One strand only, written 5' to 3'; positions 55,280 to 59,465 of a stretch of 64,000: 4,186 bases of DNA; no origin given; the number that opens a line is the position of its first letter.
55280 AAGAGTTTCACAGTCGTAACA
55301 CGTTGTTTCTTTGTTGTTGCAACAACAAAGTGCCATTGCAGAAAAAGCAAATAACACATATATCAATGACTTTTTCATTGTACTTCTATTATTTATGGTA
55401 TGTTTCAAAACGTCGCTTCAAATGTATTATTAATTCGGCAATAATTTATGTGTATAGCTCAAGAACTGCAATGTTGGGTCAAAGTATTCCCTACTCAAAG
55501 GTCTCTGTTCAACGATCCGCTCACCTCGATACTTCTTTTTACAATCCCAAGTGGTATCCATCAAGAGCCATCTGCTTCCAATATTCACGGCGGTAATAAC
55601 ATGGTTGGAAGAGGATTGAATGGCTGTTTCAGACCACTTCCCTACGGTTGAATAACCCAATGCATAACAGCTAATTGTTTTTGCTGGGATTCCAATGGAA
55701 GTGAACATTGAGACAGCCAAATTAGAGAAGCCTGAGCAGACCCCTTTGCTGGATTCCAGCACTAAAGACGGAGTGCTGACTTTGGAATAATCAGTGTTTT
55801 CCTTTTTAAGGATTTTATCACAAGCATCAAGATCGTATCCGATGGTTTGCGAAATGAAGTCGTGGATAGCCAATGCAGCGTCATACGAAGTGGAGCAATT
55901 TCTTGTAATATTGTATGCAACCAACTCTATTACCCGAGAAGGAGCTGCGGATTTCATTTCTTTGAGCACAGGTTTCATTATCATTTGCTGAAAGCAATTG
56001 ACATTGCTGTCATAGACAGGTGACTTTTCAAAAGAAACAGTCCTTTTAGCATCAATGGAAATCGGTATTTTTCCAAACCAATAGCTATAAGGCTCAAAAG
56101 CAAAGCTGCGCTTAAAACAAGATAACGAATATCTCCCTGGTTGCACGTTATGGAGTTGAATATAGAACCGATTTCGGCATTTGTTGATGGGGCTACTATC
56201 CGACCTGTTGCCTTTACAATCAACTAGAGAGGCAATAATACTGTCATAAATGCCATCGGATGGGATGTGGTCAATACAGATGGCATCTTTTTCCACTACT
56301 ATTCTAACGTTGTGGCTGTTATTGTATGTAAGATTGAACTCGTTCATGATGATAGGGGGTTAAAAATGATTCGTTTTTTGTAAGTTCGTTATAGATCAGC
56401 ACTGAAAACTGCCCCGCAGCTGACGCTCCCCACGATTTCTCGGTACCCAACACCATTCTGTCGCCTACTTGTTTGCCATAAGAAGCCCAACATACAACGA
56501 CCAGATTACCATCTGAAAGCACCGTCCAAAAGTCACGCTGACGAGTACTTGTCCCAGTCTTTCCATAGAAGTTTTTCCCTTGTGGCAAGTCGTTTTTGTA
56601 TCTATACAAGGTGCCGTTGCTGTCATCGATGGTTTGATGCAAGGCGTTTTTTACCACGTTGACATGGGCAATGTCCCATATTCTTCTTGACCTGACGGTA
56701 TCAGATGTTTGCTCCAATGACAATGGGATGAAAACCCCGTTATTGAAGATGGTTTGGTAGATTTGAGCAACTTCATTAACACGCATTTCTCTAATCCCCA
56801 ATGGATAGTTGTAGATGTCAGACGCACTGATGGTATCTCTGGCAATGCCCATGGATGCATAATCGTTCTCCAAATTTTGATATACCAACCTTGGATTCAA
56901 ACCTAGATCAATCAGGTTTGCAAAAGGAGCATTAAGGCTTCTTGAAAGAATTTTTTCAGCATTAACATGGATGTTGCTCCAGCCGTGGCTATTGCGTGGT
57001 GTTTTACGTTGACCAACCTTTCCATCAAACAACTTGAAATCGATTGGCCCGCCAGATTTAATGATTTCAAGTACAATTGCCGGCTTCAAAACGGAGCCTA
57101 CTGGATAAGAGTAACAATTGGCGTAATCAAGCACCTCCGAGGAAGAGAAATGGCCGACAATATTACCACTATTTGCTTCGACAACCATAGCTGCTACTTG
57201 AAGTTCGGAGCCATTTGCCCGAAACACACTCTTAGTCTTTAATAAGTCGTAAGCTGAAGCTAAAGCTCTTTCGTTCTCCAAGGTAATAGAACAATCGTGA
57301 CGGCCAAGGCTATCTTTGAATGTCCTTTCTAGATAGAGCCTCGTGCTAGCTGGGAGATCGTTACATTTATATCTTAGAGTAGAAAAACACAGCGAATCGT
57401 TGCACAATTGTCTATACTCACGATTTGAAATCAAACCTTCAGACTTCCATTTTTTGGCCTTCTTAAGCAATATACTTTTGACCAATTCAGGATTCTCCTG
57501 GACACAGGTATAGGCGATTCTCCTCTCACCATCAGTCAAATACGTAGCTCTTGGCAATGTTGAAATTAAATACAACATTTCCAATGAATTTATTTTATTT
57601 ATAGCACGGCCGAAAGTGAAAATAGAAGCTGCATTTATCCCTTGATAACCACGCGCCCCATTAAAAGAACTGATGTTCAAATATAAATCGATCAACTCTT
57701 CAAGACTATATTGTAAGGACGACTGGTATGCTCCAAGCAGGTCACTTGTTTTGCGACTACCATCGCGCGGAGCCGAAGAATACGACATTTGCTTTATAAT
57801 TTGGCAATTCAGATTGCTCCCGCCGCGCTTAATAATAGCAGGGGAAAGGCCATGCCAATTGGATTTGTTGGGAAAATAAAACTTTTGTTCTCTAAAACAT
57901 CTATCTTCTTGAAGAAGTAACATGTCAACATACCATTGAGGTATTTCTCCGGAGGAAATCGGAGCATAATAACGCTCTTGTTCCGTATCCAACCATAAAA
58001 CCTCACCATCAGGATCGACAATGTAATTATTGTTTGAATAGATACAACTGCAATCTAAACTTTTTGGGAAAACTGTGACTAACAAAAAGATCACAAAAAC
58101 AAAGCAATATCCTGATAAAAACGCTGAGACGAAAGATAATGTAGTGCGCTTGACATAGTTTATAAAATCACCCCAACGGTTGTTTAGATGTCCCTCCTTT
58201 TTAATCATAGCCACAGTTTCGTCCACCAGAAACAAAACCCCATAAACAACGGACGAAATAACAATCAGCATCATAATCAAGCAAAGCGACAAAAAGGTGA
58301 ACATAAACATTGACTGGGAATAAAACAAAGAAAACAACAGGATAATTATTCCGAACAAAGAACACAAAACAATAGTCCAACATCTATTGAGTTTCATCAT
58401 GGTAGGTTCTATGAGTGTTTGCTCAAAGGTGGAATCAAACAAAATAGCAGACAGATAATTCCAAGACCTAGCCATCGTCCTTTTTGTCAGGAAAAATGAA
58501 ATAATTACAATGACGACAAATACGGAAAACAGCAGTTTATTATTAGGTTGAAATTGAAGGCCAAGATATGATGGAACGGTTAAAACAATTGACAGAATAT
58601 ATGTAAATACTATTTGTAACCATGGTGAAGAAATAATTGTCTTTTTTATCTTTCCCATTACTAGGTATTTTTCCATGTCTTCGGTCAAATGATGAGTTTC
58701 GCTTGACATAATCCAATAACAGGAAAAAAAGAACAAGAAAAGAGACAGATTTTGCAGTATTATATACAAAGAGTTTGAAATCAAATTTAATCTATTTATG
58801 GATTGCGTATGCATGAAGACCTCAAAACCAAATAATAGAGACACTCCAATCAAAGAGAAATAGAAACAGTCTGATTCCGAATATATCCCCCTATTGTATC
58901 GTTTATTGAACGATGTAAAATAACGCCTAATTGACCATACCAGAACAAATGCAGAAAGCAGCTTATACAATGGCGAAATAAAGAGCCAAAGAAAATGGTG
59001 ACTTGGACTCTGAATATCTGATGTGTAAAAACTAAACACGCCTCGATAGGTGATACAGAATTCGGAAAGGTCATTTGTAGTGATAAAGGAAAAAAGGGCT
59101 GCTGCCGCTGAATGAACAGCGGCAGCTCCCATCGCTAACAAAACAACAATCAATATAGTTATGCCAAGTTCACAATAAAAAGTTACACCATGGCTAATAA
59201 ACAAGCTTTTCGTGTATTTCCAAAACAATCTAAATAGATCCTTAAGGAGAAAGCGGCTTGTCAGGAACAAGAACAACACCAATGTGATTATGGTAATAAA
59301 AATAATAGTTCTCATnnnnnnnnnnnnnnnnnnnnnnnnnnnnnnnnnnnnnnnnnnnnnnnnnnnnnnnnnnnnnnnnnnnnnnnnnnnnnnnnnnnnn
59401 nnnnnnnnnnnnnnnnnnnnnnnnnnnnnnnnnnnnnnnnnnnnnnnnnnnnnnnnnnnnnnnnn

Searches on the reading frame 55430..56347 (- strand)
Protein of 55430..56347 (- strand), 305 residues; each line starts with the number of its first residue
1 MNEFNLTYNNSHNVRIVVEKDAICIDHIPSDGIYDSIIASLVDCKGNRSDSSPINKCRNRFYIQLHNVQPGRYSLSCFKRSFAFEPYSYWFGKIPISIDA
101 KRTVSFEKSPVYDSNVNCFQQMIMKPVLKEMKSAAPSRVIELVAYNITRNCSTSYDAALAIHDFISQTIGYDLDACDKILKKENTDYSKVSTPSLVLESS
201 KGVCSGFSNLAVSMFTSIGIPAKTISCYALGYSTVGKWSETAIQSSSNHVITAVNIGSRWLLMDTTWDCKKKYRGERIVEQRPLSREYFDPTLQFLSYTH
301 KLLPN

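Call 28: search_protein_families(library=pfam, proteins=[window:55430-56347:-], max_evalue=0.01)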
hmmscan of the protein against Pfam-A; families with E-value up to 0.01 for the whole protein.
window:55430-56347:- (305 aa): 3 families
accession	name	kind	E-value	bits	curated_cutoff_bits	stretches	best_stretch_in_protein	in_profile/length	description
PF01841.26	Transglut_core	-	4.2e-17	62.8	23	1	143-264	3-107/108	Transglutaminase-like superfamily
PF04473.18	DUF553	-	2.1e-07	30.9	20.5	1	143-265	6-113/140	Transglutaminase-like domain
PF05825.17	PSP94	-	0.003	18.5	22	1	149-191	35-79/94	Beta-microseminoprotein (PSP-94)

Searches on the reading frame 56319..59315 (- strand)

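Call 28: search_protein_families(library=pfam, proteins=[window:56319-59315:-], max_evalue=0.01)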
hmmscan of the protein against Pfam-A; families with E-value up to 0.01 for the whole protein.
window:56319-59315:- (998 aa): 2 families
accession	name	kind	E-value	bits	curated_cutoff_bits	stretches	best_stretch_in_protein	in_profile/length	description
PF00912.28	Transgly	-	1.3e-15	57.7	27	1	446-593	10-157/178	Transglycosylase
PF00905.27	Transpeptidase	-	5.8e-08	32.7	22.1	1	708-925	2-244/299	Penicillin binding protein transpeptidase domain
